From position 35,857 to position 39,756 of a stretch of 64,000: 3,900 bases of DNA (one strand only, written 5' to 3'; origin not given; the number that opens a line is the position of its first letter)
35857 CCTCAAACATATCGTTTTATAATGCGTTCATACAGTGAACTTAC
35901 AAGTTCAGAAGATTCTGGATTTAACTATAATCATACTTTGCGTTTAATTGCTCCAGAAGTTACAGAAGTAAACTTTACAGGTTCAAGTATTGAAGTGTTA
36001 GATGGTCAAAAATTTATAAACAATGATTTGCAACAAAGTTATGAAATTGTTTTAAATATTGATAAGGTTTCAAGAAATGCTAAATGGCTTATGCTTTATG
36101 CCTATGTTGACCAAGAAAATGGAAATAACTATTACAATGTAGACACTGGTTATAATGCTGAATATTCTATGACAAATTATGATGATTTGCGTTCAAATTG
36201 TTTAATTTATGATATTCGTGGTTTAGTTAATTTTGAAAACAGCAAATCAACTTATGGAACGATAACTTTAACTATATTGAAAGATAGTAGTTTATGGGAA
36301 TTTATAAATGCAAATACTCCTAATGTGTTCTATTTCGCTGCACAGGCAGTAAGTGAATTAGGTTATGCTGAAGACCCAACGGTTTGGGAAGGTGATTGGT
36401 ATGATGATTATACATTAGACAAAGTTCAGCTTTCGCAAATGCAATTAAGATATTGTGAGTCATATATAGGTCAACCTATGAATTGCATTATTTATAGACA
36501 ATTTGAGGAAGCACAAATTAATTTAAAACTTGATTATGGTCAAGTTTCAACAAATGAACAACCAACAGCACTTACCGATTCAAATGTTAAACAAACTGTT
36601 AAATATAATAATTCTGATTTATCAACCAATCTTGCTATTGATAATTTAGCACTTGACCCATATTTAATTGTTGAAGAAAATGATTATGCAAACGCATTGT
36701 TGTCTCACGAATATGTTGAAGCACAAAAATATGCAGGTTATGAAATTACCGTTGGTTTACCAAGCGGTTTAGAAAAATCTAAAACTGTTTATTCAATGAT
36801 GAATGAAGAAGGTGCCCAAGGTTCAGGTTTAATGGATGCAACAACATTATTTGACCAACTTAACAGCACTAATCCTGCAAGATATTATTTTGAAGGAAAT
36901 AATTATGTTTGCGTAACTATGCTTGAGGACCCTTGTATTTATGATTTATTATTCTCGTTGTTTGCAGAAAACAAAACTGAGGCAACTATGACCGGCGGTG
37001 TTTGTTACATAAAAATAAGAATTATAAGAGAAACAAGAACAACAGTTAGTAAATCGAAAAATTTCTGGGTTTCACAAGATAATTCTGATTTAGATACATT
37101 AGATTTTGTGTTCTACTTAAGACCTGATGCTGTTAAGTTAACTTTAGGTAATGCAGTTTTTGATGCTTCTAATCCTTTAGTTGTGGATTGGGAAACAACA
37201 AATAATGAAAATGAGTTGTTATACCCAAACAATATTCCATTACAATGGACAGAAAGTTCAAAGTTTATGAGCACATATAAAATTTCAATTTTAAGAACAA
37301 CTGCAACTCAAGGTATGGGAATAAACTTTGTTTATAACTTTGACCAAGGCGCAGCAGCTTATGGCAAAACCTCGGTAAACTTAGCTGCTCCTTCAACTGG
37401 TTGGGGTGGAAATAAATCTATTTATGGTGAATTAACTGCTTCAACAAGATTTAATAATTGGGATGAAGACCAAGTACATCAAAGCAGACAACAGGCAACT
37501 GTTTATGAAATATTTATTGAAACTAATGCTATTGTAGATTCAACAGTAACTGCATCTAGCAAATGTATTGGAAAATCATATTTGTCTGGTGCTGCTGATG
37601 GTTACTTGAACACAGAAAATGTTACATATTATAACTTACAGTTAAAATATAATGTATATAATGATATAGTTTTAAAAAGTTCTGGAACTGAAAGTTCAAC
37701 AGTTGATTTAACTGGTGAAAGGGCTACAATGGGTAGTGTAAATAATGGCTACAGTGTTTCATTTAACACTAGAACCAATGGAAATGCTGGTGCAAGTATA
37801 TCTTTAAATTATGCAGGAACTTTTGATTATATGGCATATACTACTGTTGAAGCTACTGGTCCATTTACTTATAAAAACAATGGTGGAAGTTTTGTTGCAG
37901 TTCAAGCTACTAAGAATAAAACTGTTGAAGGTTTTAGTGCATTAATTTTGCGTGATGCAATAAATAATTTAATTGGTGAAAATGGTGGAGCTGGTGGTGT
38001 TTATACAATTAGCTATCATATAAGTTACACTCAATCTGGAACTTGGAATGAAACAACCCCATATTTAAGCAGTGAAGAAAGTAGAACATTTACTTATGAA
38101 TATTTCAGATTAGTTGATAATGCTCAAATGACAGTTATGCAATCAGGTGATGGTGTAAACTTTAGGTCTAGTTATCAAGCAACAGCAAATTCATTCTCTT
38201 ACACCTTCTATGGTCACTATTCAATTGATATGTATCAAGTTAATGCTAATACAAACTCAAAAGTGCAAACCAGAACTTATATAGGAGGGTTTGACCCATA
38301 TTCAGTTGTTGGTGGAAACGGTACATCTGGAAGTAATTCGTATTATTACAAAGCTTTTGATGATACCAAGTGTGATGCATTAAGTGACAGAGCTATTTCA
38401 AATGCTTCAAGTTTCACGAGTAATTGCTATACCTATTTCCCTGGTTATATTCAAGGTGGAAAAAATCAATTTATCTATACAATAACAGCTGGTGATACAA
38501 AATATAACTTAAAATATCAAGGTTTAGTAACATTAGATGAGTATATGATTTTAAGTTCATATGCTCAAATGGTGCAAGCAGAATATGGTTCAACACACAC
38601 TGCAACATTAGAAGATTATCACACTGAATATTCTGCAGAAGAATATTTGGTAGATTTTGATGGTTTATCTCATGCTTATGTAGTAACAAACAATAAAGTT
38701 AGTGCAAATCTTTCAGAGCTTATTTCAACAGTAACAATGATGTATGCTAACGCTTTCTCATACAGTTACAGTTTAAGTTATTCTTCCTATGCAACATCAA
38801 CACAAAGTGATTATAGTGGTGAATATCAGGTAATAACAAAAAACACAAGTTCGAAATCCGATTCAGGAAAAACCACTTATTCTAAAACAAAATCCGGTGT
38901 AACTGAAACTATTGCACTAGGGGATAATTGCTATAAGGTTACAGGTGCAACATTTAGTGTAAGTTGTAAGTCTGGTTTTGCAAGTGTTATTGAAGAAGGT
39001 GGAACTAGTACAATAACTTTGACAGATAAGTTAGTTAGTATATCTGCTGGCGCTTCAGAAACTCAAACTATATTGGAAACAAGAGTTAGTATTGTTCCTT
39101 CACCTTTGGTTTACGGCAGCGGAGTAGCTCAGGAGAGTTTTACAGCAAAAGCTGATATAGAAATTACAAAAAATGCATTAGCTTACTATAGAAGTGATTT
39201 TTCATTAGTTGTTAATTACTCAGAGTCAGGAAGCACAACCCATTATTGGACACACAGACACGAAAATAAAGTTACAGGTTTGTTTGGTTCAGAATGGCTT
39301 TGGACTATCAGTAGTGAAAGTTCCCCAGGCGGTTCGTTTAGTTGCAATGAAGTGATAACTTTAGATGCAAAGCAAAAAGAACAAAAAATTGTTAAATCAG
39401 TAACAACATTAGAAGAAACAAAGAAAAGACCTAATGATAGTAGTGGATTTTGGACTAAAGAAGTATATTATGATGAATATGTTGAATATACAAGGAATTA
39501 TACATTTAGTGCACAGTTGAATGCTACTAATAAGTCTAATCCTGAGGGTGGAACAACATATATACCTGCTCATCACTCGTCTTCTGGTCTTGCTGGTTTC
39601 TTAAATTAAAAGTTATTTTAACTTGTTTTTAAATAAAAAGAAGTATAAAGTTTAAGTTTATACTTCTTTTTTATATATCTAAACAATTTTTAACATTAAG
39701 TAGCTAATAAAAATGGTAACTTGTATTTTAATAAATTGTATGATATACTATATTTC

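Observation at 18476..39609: Two-gene operon encoding 2,286-aa and 4,746-aa surface proteins built from dozens of diverged FN3-like modules (21 kb, one third of the window)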

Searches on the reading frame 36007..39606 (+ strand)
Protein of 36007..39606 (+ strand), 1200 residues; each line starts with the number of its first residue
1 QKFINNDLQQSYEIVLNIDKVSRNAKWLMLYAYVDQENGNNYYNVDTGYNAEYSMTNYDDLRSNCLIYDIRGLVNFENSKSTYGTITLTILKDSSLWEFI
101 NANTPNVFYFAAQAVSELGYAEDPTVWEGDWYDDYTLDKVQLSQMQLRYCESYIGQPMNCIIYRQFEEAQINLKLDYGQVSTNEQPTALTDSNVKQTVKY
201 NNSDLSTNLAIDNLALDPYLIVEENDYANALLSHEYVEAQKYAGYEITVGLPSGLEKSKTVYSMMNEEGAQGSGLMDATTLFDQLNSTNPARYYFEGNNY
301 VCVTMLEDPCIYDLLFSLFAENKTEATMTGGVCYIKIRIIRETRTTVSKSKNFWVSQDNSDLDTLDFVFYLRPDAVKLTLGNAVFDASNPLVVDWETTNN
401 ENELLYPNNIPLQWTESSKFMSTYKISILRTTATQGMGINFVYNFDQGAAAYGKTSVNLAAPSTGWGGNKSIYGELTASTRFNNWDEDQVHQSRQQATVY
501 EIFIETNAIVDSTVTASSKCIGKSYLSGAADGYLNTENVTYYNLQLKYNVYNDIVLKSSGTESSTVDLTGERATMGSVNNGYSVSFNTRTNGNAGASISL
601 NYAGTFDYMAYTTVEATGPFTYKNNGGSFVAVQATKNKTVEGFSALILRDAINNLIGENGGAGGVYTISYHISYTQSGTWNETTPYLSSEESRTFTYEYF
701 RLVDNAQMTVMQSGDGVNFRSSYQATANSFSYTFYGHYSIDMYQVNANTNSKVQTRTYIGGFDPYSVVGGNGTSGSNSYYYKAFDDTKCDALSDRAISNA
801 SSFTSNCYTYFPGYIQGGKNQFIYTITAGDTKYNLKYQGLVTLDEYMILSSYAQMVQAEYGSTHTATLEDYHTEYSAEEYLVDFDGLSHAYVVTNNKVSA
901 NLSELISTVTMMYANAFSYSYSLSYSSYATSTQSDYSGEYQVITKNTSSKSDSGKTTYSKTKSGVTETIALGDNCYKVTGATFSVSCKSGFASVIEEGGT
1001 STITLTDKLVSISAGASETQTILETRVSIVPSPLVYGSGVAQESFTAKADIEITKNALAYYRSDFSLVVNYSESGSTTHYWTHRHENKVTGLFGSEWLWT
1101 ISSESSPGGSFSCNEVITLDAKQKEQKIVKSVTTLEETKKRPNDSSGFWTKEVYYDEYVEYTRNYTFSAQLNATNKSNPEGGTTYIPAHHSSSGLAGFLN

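Call 16: find_homologous_proteins(query=window:36007-39606:+, max_evalue=0.001)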
Query window:36007-39606:+: 8000 candidates shared short words with the query, none scored E <= 0.001.

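Call 57: search_protein_representatives(protein=window:36007-39606:+)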
Query: 1200 residues. Proteins with E-value up to 0.001 (for the whole library): 3; up to 1e-10: 3; up to 1e-30: 3. The best 3 are listed.
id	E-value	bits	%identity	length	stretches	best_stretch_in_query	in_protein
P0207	6.0e-246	835.9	46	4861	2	1-871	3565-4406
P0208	2.5e-114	400.0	39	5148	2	3-869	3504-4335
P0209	1.1e-104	368.0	38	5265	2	9-929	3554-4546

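Call 75: predict_structure(alignment_id=A5)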
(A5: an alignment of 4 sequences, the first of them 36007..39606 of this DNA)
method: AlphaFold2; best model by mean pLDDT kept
length: 1200 residues; sequences in the alignment: 4
mean_pLDDT: 30.6   pTM: 0.24
mean pLDDT of the five models: 30.6, 29.1, 27.8, 27.1, 23.7
residues with pLDDT >= 90: 0; 70-90: 0; 50-70: 17; < 50: 1183
segments of 3 or more residues with pLDDT < 50: 1-70, 76-86, 91-247, 252-254, 259-318, 321-1200
pLDDT, mean of each block of 10 residues (from residue 1): 32 45 46 38 29 31 41 47 46 44 38 41 33 34 33 25 25 28 25 27 28 25 28 29 46 51 38 32 33 29 31 47 44 45 33 32 37 32 28 28 29 31 32 33 27 26 25 25 25 29 32 29 25 25 25 26 28 27 28 29 26 30 27 31 34 39 36 31 28 31 27 26 28 33 40 39 29 27 27 26 26 25 30 28 25 25 26 23 25 27 26 29 31 32 33 33 34 31 30 27 22 19 20 23 24 25 28 27 28 30 29 31 30 31 30 33 31 28 24 23
secondary structure, 60 per line:
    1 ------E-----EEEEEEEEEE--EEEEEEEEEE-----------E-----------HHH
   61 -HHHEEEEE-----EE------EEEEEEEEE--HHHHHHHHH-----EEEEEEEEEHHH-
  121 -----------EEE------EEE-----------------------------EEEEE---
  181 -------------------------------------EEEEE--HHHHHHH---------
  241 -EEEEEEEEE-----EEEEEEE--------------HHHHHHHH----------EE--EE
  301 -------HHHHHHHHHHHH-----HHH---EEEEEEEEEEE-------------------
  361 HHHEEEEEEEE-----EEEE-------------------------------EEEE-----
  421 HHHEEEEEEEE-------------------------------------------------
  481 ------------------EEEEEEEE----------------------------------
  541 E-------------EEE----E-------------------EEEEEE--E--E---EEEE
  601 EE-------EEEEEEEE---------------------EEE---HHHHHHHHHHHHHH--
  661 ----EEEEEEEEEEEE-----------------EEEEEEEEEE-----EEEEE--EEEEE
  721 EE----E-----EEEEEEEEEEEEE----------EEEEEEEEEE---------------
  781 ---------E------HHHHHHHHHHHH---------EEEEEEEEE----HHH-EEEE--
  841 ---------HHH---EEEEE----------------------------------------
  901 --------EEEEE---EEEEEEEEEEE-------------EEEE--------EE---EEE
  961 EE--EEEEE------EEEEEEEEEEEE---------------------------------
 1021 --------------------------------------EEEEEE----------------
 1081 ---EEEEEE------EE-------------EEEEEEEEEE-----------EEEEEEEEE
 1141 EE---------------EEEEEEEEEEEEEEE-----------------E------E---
elements in order (helices of 4 or more, strands of 3 or more residues): E13-22 E25-34 E65-69 E83-91 H94-102 E108-116 E132-134 E141-143 E173-177 E218-222 H225-231 E242-250 E256-262 H277-284 H308-319 E331-341 E364-371 E377-380 E412-415 E424-431 E499-506 E555-557 E582-587 E597-602 E610-617 E639-641 H645-658 E665-676 E694-703 E709-713 E716-722 E733-745 E756-765 H797-808 E818-826 E835-838 E856-860 E909-913 E917-927 E941-944 E958-962 E965-969 E976-987 E1059-1064 E1084-1089 E1111-1120 E1132-1142 E1158-1172

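Call 78: search_protein_families(library=pfam, proteins=[P0207], max_evalue=0.05)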
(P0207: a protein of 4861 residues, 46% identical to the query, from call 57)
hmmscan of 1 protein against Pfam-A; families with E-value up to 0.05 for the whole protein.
P0207 (4861 aa): 0 families

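Call 93: search_solved_structures(query=A5, max_evalue=10, show_alignments=0)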
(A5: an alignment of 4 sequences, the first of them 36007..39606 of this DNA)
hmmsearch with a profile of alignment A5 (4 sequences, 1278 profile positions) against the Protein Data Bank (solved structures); distinct sequences matched with E-value up to 10: 0.

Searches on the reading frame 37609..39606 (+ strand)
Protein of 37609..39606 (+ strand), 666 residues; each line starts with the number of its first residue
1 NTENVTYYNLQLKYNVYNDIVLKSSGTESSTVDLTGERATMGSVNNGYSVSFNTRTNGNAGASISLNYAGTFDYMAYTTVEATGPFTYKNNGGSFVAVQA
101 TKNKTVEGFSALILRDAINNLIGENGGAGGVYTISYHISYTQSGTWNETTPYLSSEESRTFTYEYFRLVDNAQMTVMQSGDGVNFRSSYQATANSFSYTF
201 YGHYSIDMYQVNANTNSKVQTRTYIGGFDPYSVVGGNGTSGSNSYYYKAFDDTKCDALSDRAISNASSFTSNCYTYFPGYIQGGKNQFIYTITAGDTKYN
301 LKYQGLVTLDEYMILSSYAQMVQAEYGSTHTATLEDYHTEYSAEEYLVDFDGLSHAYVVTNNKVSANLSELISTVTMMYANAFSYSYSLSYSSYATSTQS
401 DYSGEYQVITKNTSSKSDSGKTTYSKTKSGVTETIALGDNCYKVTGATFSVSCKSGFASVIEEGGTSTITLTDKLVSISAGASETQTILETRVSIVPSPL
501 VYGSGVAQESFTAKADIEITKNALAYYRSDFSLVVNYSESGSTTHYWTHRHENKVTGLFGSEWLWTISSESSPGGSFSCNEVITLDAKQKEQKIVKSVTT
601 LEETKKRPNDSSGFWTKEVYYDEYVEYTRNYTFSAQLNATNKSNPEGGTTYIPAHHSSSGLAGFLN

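Call 11: search_protein_families(library=pfam, proteins=[window:37609-39606:+], max_evalue=5)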
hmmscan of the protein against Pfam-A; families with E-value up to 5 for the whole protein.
window:37609-39606:+ (666 aa): 1 family
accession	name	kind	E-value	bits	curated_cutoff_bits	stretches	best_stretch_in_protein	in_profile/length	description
PF19657.4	DUF6160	-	0.013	16.2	27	1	169-219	27-79/96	Family of unknown function (DUF6160)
